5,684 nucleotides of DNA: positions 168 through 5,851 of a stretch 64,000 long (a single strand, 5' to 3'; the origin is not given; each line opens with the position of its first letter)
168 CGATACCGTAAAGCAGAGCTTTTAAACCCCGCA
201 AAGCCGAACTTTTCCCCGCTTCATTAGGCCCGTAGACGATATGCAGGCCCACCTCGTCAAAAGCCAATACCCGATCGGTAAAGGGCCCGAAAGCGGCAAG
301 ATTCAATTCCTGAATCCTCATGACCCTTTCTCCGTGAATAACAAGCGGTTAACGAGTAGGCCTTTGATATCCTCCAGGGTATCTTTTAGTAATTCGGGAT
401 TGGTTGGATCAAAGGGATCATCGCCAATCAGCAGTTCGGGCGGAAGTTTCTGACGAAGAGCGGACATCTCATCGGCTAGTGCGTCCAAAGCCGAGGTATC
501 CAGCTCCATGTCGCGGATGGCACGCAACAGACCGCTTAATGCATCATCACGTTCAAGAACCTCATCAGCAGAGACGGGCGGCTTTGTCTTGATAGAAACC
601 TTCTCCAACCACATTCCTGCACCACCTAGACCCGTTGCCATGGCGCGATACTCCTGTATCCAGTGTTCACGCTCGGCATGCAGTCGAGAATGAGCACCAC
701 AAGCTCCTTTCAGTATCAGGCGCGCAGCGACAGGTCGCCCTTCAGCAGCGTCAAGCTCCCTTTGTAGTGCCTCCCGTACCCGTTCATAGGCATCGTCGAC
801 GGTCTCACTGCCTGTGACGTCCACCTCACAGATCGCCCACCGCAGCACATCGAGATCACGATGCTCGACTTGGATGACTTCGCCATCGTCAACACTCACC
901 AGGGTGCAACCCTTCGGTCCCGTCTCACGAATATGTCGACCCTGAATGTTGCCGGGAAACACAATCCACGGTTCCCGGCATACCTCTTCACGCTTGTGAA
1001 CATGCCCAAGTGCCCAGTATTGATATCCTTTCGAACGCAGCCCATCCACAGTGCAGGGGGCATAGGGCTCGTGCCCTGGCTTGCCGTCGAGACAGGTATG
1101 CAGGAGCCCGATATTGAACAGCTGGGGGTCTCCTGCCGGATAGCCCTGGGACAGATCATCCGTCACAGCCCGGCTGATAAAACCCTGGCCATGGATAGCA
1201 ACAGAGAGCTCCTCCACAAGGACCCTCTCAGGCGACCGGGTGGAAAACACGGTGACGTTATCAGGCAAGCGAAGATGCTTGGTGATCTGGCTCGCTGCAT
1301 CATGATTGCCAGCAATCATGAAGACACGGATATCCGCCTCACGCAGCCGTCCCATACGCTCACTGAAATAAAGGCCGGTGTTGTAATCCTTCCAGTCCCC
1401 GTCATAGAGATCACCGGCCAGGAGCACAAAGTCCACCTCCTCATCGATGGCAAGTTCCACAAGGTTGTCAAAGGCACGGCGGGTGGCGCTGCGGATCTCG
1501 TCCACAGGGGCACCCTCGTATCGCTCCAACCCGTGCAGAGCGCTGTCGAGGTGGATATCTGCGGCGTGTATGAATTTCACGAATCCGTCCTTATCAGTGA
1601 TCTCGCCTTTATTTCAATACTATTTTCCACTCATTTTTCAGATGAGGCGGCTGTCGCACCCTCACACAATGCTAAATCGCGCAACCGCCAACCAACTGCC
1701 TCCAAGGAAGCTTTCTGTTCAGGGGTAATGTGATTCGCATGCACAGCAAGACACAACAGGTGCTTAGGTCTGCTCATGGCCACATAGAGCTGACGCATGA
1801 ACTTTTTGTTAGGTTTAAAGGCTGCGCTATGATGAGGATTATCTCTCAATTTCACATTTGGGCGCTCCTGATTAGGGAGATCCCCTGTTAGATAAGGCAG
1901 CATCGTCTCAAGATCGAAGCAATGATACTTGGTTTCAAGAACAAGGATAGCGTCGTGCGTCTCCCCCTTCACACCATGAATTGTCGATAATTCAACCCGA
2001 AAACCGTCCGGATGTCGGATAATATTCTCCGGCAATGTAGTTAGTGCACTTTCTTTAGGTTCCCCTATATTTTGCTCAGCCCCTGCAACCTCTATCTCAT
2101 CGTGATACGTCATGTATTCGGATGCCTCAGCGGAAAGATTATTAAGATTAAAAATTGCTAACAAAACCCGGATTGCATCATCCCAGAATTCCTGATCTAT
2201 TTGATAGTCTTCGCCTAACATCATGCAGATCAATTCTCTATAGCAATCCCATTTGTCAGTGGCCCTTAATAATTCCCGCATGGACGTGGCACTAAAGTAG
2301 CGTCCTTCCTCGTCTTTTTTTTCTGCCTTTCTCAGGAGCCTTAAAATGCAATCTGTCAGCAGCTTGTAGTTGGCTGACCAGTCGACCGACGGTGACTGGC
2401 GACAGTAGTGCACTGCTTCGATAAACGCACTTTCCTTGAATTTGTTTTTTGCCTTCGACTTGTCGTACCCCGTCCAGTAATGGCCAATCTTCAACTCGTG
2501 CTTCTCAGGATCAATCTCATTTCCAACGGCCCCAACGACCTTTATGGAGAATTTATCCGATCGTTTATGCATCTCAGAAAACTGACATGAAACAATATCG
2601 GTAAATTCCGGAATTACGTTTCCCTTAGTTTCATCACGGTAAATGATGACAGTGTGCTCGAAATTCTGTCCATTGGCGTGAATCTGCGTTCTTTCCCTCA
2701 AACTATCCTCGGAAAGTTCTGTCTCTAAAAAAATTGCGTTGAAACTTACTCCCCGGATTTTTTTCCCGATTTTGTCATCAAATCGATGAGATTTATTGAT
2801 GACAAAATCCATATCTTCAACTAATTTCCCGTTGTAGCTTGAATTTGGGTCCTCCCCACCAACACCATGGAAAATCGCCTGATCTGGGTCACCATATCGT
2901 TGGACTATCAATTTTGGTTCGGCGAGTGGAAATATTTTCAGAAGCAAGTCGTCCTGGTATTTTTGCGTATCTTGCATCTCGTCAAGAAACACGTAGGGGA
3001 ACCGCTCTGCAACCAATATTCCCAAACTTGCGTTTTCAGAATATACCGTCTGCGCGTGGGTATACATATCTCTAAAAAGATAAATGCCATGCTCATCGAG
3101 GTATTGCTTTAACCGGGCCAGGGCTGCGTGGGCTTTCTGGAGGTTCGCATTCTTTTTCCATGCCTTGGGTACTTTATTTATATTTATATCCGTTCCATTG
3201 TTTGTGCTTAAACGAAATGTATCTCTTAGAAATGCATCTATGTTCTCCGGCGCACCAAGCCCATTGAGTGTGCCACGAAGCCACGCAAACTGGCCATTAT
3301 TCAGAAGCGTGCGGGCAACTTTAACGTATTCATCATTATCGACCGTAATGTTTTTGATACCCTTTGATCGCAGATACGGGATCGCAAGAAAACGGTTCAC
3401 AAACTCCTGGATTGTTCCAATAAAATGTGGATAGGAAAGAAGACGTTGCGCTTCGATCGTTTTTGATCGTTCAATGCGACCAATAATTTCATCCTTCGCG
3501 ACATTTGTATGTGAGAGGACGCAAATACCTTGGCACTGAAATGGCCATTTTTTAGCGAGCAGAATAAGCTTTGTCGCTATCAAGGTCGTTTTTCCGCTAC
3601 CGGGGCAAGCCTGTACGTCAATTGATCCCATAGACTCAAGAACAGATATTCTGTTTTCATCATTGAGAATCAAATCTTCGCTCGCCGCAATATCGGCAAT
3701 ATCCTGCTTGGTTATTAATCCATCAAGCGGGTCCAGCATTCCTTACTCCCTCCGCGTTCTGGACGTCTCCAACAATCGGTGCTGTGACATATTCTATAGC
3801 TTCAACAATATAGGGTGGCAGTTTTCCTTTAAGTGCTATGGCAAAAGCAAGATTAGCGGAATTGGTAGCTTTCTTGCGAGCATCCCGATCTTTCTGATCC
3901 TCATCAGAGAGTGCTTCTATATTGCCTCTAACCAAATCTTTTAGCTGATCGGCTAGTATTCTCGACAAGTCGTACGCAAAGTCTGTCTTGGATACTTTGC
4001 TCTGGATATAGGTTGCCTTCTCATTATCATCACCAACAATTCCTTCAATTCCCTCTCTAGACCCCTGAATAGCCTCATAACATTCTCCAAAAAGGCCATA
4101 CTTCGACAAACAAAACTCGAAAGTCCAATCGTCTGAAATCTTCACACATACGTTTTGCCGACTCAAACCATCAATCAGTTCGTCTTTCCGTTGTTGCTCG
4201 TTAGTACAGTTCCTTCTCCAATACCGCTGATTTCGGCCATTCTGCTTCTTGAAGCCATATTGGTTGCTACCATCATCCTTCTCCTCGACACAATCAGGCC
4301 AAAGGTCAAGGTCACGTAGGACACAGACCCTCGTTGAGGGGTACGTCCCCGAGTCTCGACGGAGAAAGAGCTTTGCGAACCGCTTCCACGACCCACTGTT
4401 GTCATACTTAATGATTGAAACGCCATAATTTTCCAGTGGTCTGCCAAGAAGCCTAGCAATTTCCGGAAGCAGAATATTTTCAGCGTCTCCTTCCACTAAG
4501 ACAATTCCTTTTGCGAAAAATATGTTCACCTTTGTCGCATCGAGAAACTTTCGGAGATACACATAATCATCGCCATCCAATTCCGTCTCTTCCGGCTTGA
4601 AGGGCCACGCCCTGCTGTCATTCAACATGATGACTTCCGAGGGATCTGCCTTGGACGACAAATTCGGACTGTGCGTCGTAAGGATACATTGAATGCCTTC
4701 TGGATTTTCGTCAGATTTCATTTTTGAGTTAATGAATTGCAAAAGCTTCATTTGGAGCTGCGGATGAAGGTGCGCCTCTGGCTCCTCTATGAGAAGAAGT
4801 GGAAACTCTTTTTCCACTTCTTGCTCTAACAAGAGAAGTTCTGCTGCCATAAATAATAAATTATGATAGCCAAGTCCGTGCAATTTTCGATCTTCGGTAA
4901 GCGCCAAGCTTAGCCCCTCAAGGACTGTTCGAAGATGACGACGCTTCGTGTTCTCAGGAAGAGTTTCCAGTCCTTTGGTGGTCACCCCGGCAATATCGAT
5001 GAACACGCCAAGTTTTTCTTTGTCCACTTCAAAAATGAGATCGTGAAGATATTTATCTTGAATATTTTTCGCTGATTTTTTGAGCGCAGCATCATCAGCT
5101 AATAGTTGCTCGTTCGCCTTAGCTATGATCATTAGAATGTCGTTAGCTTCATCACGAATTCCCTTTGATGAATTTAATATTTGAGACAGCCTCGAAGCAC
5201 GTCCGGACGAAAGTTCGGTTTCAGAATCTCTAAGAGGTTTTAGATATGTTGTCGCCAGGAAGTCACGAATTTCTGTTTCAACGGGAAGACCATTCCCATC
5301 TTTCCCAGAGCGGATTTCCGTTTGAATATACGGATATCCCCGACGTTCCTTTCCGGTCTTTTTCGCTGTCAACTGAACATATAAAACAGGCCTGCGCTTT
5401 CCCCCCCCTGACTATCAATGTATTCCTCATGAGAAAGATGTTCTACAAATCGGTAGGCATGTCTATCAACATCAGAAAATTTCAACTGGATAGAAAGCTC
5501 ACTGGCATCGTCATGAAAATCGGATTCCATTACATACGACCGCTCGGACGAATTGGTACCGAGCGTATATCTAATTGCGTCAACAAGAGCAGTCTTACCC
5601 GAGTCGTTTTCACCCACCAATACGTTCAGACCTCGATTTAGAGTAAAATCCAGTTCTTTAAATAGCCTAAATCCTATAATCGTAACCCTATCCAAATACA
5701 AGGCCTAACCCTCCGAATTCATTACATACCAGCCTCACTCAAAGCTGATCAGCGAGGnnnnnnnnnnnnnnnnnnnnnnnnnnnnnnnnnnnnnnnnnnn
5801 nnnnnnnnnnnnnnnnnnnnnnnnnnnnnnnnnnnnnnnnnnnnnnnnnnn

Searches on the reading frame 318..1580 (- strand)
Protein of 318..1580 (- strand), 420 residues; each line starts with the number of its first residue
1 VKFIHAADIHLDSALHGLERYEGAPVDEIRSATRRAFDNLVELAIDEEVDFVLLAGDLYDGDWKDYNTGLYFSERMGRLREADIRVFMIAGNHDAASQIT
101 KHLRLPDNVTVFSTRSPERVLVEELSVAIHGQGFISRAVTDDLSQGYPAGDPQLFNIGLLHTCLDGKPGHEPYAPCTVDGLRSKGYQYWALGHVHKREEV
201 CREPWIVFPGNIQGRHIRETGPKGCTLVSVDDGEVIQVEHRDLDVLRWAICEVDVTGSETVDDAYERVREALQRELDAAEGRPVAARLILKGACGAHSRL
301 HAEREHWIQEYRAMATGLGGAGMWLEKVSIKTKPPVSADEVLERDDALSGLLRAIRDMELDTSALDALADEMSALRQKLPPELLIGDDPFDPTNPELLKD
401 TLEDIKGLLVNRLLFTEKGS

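Call 53: search_protein_families(library=pfam, proteins=[window:318-1580:-], max_evalue=0.001)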
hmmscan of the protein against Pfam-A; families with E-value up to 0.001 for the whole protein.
window:318-1580:- (420 aa): 2 families
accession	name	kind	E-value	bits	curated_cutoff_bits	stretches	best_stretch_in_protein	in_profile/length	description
PF00149.33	Metallophos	-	1.5e-12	48.8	21.5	1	1-196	1-190/191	Calcineurin-like phosphoesterase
PF12850.12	Metallophos_2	-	2.7e-07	31.1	27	1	1-232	1-153/154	Calcineurin-like phosphoesterase superfamily domain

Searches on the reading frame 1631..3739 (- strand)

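Call 3: search_protein_families(library=pfam, proteins=[window:1631-3739:-], max_evalue=0.01)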
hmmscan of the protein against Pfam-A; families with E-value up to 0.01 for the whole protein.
window:1631-3739:- (702 aa): 4 families
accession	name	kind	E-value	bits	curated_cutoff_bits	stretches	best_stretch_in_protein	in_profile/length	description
PF00580.27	UvrD-helicase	-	1.2e-22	81.4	23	1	25-291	1-254/271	UvrD/REP helicase N-terminal domain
PF13245.12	AAA_19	-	1.3e-05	25.8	25.1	1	42-292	16-133/134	AAA domain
PF13538.12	UvrD_C_2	-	0.0017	18.7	27.4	0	644-664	31-51/52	UvrD-like helicase C-terminal domain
PF13361.12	UvrD_C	-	0.0059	16.5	25.6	0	531-667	240-348/350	UvrD-like helicase C-terminal domain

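Call 4: search_protein_families(library=padloc, proteins=[window:1631-3739:-], max_evalue=0.01)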
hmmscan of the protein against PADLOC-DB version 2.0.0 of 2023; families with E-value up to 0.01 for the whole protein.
window:1631-3739:- (702 aa): 48 families (the best 25 are shown)
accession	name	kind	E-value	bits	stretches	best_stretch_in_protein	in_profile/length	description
PDLC00147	GajB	-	1.7e-170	567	1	9-689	6-636/637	UrvD helicase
PDLC00131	GajB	-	1.3e-120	402.3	1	15-686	9-644/647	UrvD helicase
PDLC00105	GajB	-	1e-109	366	1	9-687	11-646/649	UrvD helicase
PDLC00146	GajB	-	8.3e-100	333.5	1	16-684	8-658/663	UrvD helicase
PDLC00139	GajB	-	1.8e-81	272.3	1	9-687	6-641/644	UrvD helicase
PDLC00126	GajB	-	1.3e-68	230.3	1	29-685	24-601/606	UrvD helicase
PDLC00124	GajB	-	3.3e-60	202.4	2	216-685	274-730/738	UrvD helicase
PDLC00138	GajB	-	1.1e-44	151.1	2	25-290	5-262/581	UrvD helicase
PDLC00129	GajB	-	2e-42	143.6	3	42-290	30-267/594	UrvD helicase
PDLC00112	GajB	-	6.8e-35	118.7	1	32-295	13-257/581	UrvD helicase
PDLC00136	GajB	-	9.5e-30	102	2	29-291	9-248/570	UrvD helicase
PDLC00127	GajB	-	4.7e-29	99.3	2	25-123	9-100/594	UrvD helicase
PDLC00119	GajB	-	7.8e-23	79.2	1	41-323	19-291/565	UrvD helicase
PDLC00117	GajB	-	7.6e-22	75.5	1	24-292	14-262/604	UrvD helicase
PDLC00123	GajB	-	8.4e-22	75.5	2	31-125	10-97/540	UrvD helicase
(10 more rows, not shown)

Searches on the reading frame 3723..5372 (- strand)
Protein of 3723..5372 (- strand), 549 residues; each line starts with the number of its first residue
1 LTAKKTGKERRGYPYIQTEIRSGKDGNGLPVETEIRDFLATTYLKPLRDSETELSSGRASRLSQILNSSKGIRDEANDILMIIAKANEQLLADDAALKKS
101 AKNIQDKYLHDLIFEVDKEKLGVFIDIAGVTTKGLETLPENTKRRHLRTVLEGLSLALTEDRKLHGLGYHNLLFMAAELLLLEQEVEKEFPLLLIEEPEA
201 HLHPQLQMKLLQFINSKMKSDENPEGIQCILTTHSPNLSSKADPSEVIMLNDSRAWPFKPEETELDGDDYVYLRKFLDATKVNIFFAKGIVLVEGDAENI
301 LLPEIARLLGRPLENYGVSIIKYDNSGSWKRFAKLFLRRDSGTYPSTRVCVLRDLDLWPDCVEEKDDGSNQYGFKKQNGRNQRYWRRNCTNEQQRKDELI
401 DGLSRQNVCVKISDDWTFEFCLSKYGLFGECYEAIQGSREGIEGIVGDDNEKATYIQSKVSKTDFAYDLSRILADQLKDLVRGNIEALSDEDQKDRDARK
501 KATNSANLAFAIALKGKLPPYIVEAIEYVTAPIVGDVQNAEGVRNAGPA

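Call 3: search_protein_families(library=pfam, proteins=[window:3723-5372:-], max_evalue=0.01)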
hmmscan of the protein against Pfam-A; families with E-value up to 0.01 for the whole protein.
window:3723-5372:- (549 aa): 4 families
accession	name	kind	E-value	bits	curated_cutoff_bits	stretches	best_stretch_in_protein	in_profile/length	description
PF13175.12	AAA_15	-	1.8e-17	64.5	32.1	1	94-237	239-372/374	AAA ATPase domain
PF13304.12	AAA_21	-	3.7e-15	57.2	27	1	172-238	245-302/304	AAA domain, putative AbiEii toxin, Type IV TA system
PF20469.4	OLD-like_TOPRIM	-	1.7e-13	51.3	23.2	1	285-356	1-67/67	Overcoming lysogenization defect protein-like, TOPRIM domain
PF11398.14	DUF2813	-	0.0003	20.7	21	1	171-247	262-333/372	Protein of unknown function (DUF2813)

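Call 4: search_protein_families(library=padloc, proteins=[window:3723-5372:-], max_evalue=0.01)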
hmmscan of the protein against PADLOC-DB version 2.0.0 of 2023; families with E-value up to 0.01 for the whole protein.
window:3723-5372:- (549 aa): 132 families (the best 25 are shown)
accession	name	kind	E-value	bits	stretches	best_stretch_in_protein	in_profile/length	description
PDLC00099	GajA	-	5.9e-138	459.5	1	3-532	115-620/626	AAA ATPase domain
PDLC00080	GajA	-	7.5e-129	429.3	1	14-531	123-620/622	AAA ATPase domain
PDLC00096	GajA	-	3.1e-96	321.5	1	19-534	123-617/630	AAA ATPase domain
PDLC00091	GajA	-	8.2e-61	204.6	1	9-530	115-620/627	AAA ATPase domain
PDLC00071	GajA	-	1.3e-58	197.2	1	26-366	129-446/588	AAA ATPase domain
PDLC00064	GajA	-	1.6e-51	173.7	1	48-530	2-457/464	AAA ATPase domain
PDLC00069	GajA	-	3.9e-49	165.7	1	18-422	154-567/687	AAA ATPase domain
PDLC00073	GajA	-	1.3e-47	161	1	14-387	115-468/589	AAA ATPase domain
PDLC00070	GajA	-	7.6e-47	158.2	1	29-410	141-504/596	AAA ATPase domain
PDLC00083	GajA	-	1.2e-44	150.7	1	15-363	126-480/639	AAA ATPase domain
PDLC00077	GajA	-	1.8e-41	140.4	1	39-363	193-505/616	AAA ATPase domain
PDLC00072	GajA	-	9.6e-39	131.4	1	26-370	190-516/709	AAA ATPase domain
PDLC00092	GajA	-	2.7e-38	129.9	1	25-367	157-481/604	AAA ATPase domain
PDLC00101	GajA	-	4.4e-35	119.6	1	27-324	130-409/632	AAA ATPase domain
PDLC00065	GajA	-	1.2e-29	101.6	1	82-333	230-491/670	AAA ATPase domain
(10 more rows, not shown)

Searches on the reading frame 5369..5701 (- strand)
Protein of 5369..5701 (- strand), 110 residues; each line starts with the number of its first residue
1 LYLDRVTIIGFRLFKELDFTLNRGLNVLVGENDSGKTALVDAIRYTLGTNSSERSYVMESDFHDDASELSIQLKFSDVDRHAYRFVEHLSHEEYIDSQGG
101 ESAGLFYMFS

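Call 3: search_protein_families(library=pfam, proteins=[window:5369-5701:-], max_evalue=0.01)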
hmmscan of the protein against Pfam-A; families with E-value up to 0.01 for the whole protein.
window:5369-5701:- (110 aa): 8 families
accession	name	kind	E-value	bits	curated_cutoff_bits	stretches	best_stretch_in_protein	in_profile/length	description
PF13476.12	AAA_23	-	8.1e-15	56.4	27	1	5-79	1-83/201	AAA domain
PF13175.12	AAA_15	-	1e-11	45.6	32.1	1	1-83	1-91/374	AAA ATPase domain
PF02463.25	SMC_N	-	1.9e-11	44.2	40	1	2-84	1-92/220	RecF/RecN/SMC N terminal domain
PF11398.14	DUF2813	-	4.1e-10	40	21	1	1-70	1-75/372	Protein of unknown function (DUF2813)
PF13555.12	AAA_29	-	8.7e-06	25.8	27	1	3-51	1-50/61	P-loop containing region of AAA domain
PF13304.12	AAA_21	-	6e-05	23.7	27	1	25-54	1-26/304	AAA domain, putative AbiEii toxin, Type IV TA system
PF13514.12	AAA_27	-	0.0015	18.6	22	1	1-84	1-83/206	AAA domain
PF00009.33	GTP_EFTU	-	0.0019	18.3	26.5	1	28-83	8-69/188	Elongation factor Tu GTP binding domain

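Call 4: search_protein_families(library=padloc, proteins=[window:5369-5701:-], max_evalue=0.01)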
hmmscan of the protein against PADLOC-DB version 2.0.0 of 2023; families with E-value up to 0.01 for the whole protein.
window:5369-5701:- (110 aa): 133 families (the best 25 are shown)
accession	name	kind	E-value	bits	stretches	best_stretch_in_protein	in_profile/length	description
PDLC00099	GajA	-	8.8e-34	115.4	1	1-95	1-101/626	AAA ATPase domain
PDLC00080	GajA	-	3.8e-30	103.2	1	1-93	1-105/622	AAA ATPase domain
PDLC00096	GajA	-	6.2e-23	79.4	1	1-90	1-98/630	AAA ATPase domain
PDLC00091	GajA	-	7.4e-22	75.9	1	1-81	1-89/627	AAA ATPase domain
PDLC00071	GajA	-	1.5e-18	64.9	1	1-80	1-85/588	AAA ATPase domain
PDLC00083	GajA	-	1.8e-15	54.4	1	1-68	1-69/639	AAA ATPase domain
PDLC00073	GajA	-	5e-15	53.5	1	1-81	1-84/589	AAA ATPase domain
PDLC00069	GajA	-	3.1e-14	50.3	1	1-71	1-69/687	AAA ATPase domain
PDLC00072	GajA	-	4e-14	50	1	1-81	1-87/709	AAA ATPase domain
PDLC00278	PtuA1|PtuA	-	1.6e-13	48.7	1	1-57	1-57/436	AAA ATPase domain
PDLC00102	GajA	-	6.6e-13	46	1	1-80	1-78/532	AAA ATPase domain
PDLC04168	GajA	-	9.3e-13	45.7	1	2-74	3-75/570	-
PDLC00098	GajA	-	6e-12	43.1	1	1-59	1-59/534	AAA ATPase domain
PDLC02979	AriA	-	7.5e-12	43.7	1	1-71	1-82/373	-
PDLC04135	mad3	-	8.3e-12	43.3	1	2-75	1-82/374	mads_3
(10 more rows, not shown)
